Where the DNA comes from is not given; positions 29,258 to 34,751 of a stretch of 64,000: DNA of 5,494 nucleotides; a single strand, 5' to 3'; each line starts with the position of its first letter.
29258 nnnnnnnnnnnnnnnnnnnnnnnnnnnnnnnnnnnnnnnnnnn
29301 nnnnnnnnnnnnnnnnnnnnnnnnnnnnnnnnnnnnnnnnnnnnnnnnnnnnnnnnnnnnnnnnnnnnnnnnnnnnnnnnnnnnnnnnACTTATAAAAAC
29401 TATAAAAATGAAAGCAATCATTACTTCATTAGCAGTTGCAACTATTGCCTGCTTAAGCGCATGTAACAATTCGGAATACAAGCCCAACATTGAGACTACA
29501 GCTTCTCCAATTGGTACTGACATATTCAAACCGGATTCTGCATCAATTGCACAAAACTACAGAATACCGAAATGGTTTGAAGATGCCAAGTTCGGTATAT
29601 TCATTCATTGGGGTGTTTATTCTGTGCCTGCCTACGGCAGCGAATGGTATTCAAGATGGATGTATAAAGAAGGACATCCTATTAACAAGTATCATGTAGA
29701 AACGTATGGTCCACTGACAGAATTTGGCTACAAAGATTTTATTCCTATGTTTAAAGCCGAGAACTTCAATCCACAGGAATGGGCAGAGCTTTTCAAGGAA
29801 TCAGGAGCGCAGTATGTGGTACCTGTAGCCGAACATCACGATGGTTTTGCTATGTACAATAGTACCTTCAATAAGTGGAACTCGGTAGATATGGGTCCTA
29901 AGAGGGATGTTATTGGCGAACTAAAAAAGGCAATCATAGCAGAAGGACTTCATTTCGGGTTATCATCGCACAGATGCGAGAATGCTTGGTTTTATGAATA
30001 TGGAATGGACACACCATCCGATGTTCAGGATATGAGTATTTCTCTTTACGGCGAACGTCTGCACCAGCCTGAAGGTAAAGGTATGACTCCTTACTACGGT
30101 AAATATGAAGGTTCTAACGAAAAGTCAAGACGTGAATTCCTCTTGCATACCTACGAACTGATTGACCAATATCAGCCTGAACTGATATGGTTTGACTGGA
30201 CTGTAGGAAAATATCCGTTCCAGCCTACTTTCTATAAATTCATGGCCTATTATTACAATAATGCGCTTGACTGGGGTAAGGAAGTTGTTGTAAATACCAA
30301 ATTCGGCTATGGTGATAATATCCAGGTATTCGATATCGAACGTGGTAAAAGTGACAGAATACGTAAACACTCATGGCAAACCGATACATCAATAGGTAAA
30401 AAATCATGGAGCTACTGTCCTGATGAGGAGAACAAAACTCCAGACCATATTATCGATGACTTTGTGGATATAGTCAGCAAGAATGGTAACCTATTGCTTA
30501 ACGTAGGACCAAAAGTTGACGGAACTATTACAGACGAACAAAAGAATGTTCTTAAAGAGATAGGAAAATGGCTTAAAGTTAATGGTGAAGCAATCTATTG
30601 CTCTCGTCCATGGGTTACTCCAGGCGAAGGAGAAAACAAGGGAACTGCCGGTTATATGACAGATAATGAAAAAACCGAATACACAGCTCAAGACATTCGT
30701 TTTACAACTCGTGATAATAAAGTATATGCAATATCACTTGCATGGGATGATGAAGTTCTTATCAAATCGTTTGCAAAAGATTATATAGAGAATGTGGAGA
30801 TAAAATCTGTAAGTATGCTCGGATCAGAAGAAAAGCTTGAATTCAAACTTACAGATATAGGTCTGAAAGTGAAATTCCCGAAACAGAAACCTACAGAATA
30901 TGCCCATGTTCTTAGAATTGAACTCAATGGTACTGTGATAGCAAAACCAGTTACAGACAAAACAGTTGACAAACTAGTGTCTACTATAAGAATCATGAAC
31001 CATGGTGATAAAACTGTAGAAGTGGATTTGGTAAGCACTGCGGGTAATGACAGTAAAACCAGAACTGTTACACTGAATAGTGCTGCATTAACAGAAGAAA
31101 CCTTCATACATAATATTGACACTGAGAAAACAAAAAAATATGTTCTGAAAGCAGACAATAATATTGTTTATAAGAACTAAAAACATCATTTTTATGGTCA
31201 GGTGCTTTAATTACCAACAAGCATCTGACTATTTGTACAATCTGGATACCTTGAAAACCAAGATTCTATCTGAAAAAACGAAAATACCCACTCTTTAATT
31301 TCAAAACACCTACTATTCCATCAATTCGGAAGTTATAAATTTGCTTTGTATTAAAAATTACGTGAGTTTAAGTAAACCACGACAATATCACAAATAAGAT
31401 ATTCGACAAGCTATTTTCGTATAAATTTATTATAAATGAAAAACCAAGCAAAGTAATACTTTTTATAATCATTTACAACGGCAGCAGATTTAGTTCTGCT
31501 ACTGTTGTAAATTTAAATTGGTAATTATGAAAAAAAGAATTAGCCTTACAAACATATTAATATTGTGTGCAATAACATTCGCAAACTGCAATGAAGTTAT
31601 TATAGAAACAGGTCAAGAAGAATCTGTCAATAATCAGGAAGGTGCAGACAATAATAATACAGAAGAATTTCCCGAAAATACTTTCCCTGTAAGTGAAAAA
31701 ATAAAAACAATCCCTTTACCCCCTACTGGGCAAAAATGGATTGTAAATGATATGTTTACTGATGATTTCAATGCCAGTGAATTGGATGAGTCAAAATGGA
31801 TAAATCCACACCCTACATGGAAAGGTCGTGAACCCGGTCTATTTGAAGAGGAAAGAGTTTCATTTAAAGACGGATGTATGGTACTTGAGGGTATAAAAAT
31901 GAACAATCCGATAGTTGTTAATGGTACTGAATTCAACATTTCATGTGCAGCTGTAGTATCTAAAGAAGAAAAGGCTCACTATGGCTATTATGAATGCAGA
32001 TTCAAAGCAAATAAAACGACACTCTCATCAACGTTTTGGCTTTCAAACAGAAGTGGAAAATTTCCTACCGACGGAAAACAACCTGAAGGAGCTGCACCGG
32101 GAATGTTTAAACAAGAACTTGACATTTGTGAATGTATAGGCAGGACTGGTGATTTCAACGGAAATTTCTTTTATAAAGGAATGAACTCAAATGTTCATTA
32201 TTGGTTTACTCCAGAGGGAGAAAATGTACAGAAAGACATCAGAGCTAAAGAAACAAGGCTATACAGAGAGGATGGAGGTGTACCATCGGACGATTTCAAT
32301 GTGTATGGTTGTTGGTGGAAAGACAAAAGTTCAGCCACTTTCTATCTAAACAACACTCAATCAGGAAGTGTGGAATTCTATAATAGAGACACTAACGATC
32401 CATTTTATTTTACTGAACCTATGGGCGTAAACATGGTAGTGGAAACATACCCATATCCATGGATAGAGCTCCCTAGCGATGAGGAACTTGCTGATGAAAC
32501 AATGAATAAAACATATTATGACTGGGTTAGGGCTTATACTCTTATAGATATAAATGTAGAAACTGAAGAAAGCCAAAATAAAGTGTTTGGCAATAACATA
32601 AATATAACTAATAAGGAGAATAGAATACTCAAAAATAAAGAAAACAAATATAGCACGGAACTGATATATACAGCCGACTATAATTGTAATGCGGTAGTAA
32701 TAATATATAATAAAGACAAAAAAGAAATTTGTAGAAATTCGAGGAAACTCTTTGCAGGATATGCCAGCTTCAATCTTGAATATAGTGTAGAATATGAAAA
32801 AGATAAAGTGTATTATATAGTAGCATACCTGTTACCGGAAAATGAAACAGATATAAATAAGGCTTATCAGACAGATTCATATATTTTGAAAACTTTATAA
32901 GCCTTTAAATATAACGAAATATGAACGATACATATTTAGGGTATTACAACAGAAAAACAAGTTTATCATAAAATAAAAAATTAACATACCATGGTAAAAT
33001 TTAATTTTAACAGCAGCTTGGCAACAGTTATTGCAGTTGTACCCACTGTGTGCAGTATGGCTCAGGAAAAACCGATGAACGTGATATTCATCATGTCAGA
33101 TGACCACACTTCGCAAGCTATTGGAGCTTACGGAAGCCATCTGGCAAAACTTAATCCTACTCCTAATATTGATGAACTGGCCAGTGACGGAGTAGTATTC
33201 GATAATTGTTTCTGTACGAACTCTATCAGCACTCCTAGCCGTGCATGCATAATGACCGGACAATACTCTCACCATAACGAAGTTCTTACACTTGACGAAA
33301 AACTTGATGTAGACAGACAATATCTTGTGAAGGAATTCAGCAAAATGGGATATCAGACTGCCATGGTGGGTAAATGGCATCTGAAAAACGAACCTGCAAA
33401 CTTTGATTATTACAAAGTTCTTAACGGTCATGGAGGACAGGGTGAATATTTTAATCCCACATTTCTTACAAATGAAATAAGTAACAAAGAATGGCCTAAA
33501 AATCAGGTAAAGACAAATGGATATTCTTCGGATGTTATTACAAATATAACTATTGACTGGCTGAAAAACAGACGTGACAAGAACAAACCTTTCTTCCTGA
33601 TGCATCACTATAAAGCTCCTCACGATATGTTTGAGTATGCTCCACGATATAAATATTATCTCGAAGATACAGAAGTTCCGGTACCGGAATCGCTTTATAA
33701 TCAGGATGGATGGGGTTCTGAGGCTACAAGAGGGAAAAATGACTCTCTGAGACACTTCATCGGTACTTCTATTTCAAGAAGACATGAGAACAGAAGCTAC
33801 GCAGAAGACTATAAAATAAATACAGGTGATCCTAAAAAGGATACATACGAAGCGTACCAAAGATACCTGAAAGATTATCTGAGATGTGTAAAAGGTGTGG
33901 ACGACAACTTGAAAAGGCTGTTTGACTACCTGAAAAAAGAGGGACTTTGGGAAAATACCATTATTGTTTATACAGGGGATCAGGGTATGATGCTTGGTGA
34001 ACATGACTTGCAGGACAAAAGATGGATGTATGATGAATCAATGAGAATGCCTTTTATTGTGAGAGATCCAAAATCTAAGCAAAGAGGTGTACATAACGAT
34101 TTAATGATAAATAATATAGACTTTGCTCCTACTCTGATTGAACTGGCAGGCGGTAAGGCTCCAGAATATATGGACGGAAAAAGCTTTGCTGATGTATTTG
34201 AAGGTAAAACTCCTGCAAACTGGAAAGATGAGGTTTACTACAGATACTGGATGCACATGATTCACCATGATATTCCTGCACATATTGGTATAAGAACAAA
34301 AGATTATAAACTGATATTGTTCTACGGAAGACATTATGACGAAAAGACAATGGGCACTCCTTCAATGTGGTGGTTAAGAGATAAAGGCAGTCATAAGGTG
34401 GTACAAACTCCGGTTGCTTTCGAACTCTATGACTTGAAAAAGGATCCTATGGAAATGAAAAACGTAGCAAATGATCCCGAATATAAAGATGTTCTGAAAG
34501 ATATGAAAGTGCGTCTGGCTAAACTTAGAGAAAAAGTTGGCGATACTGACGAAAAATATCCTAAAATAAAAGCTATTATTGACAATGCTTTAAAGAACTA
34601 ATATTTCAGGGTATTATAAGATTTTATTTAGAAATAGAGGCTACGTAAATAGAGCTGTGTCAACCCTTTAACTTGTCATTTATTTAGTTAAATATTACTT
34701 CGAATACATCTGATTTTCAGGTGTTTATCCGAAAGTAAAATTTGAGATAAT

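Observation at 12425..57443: A 45-kb red-algal galactan (porphyran/agarose-type) PUL bracketed by conjugative-element genes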

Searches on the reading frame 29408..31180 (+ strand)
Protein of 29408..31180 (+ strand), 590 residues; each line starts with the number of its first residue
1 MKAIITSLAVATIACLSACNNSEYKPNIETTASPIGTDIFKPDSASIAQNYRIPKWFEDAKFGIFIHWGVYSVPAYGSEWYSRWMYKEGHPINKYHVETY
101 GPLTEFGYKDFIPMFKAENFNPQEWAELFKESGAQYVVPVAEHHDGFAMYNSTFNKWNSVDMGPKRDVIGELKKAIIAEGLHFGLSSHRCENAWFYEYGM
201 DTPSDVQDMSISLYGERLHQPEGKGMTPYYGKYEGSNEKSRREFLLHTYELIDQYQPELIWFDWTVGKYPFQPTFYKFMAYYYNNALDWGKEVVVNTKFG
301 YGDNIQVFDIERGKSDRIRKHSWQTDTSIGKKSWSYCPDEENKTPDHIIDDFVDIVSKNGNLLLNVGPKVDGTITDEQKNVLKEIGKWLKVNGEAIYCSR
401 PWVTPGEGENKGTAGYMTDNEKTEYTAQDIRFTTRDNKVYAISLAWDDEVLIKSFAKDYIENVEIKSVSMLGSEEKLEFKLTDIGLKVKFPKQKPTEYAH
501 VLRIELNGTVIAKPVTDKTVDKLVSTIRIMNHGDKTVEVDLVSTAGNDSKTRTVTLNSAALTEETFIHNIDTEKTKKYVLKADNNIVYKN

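Call 4: search_protein_families(library=pfam, proteins=[window:29408-31180:+], max_evalue=0.001)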
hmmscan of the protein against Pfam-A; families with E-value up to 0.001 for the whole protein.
window:29408-31180:+ (590 aa): 2 families
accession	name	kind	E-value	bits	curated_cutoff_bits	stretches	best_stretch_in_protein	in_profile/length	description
PF01120.23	Alpha_L_fucos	-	2.3e-104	350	25.2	1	38-394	12-345/345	Alpha-L-fucosidase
PF16757.11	Fucosidase_C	-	2.2e-11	44.6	25.6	1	426-505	5-88/88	Alpha-L-fucosidase C-terminal domain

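Call 52: search_solved_structures(query=window:29408-31180:+, max_evalue=1e-40)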
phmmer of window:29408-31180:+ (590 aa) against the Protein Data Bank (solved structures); distinct sequences matched with E-value up to 1e-40: 12.
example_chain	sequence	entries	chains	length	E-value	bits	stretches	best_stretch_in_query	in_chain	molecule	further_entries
7snk_A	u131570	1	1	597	9.1e-300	998.6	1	2-554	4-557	Alpha-L-fucosidase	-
7ljj_A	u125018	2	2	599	3.1e-296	986.9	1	19-554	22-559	Exo-alpha-L-galactosidase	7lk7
7lnp_A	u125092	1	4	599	1.5e-295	984.6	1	19-554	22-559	Exo-alpha-L-galactosidase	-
9lxl_A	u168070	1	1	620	2.5e-71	244.1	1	50-514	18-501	alpha-L-fucosidase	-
4ni3_A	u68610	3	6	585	5.5e-66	226.5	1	50-510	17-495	Alpha-fucosidase GH29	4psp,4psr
7pls_A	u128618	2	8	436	7e-59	203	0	42-197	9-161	Tissue alpha-L-fucosidase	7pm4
2zwy_A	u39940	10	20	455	5.4e-56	193.5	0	78-185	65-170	Alpha-L-fucosidase, putative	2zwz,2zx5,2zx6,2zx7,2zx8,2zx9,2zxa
1hl8_A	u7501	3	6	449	6.3e-56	193.3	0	78-185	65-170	PUTATIVE ALPHA-L-FUCOSIDASE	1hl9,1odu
2wsp_A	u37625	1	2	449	4e-55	190.6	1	78-404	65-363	ALPHA-L-FUCOSIDASE, PUTATIVE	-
9s0x_A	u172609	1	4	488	1.4e-50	175.6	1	55-507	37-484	Alpha-L-fucosidase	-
7xsg_A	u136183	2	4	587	3.5e-45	157.8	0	39-318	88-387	Alpha-L-fucosidase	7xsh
7xsf_A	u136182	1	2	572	1.2e-43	152.6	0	40-304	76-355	Alpha-L-fucosidase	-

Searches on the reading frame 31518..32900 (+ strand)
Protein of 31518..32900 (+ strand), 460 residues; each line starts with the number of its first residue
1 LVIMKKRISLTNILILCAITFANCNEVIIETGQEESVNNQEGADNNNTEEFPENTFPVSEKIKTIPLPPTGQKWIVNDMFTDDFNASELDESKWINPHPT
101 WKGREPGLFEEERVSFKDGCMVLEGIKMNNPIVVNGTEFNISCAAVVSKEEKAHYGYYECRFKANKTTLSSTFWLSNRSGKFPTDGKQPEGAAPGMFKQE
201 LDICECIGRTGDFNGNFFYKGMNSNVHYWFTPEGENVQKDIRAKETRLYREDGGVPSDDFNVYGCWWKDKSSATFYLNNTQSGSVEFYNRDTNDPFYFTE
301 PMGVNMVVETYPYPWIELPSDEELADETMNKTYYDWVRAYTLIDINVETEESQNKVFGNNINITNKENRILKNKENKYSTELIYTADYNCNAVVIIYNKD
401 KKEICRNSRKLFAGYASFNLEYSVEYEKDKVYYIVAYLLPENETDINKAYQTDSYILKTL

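Call 4: search_protein_families(library=pfam, proteins=[window:31518-32900:+], max_evalue=0.001)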
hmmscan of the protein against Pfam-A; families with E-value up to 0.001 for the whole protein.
window:31518-32900:+ (460 aa): 0 families

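Call 6: search_solved_structures(query=window:31518-32900:+, max_evalue=0.001)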
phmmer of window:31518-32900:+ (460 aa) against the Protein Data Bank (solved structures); distinct sequences matched with E-value up to 0.001: 12.
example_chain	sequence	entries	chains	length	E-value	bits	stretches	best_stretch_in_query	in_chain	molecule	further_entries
4awd_A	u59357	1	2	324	5.6e-53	183.8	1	58-345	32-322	BETA-PORPHYRANASE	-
3juu_A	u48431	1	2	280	5.1e-36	127.9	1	71-344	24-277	porphyranase B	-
4ate_A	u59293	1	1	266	2.8e-24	89.2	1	65-344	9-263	BETA-PORPHYRANASE A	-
3ilf_A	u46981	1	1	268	8.4e-23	84.3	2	65-182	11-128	porphyranase A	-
8ep4_A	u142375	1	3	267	3.5e-15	59.2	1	73-310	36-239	Glycosyl hydrolase family 16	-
7fgz_A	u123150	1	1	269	5.7e-15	58.5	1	238-341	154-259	GH16 hydrolase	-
8ew1_A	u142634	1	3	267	1.3e-14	57.3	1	73-182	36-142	Glycosyl hydrolase family 16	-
5t9x_A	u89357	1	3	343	2.6e-08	36.6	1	32-343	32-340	Glycoside Hydrolase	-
6hy3_A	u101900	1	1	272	1.1e-07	34.5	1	256-344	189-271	Beta-agarase C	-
1urx_A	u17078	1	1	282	1.3e-07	34.2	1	199-348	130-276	BETA-AGARASE A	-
1o4y_A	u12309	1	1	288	3.3e-07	32.9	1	198-345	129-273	beta-agarase A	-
9efl_A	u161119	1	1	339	1.1e-06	31.1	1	55-288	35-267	BxMAGbovA, a GH16 carrageenase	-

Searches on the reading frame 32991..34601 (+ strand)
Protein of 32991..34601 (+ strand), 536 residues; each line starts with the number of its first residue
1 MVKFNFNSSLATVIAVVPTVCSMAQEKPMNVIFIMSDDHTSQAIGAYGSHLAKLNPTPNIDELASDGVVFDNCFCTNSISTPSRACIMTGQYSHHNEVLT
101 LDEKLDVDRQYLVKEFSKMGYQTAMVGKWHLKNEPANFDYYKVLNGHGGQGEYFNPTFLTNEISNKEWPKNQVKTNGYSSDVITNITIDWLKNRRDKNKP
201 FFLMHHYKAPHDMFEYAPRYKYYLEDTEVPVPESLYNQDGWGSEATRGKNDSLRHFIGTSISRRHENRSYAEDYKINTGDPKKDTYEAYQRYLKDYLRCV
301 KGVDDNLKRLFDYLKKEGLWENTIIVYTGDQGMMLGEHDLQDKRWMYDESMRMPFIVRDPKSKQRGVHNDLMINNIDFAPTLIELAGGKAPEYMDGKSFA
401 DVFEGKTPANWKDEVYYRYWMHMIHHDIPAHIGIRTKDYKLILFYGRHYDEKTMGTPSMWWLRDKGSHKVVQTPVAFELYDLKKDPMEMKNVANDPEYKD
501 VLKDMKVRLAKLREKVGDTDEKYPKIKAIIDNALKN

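Call 4: search_protein_families(library=pfam, proteins=[window:32991-34601:+], max_evalue=0.001)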
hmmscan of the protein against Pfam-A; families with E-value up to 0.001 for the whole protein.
window:32991-34601:+ (536 aa): 4 families
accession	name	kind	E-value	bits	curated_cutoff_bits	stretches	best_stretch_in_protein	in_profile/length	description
PF00884.28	Sulfatase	-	2e-57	195.2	25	1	30-387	2-300/301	Sulfatase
PF16347.10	SGSH_C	-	2.2e-47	161.5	29.3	2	336-447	1-112/154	N-sulphoglucosamine sulphohydrolase, C-terminal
PF01663.27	Phosphodiest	-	6.1e-10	39.6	23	2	51-127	14-85/342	Type I phosphodiesterase / nucleotide pyrophosphatase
PF14707.11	Sulfatase_C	-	3e-07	31.5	30.9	1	433-533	16-113/127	C-terminal region of aryl-sulfatase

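Call 43: search_solved_structures(query=window:32991-34601:+, max_evalue=1e-20)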
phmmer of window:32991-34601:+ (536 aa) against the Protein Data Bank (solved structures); distinct sequences matched with E-value up to 1e-20: 41.
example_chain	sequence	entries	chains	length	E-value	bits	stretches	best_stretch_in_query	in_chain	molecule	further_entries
7lha_A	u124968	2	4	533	0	1220.2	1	16-535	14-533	Exo-L-galactose-6-sulfatase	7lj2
7snj_A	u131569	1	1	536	5.1e-282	939.5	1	4-535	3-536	Arylsulfatase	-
7sno_A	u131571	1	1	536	4.5e-281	936.3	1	4-535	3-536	Arylsulfatase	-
5g2v_A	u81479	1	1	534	8e-103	348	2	26-257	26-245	N-ACETYLGLUCOSAMINE-6-SULFATASE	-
7p24_AAA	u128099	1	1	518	5.1e-102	345.3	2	287-446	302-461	Mucin-desulfating sulfatase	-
7ebp_A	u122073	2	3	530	1.1e-94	321.1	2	279-443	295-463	Sulfatase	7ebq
9s8y_A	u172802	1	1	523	1.6e-94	320.6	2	279-443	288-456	Sulfatase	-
9s03_A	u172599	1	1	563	6.3e-90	305.4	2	23-247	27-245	Putative sulfatase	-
9ihk_D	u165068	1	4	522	1.8e-41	145.5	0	285-417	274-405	Sulfatase_S1_30A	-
6hr5_A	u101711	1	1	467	2.4e-40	141.8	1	284-449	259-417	Alpha-L-rhamnosidase/sulfatase (GH78)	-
2qzu_A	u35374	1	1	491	2.3e-36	128.6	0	287-440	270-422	Putative sulfatase yidJ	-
2vqr_A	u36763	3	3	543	2.9e-36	128.3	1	181-515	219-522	PUTATIVE SULFATASE | Multifunctional alkaline phosphatase superfamily protein pRL90232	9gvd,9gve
2w8s_A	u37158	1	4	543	7.4e-36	127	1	180-508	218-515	PHOSPHONATE MONOESTER HYDROLASE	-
4upi_A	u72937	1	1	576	5.8e-33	117.4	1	288-501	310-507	SULFATASE FAMILY PROTEIN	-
6pt6_B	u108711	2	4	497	1.8e-32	115.8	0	296-419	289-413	exo-2S-iota carrageenan S1 sulfatase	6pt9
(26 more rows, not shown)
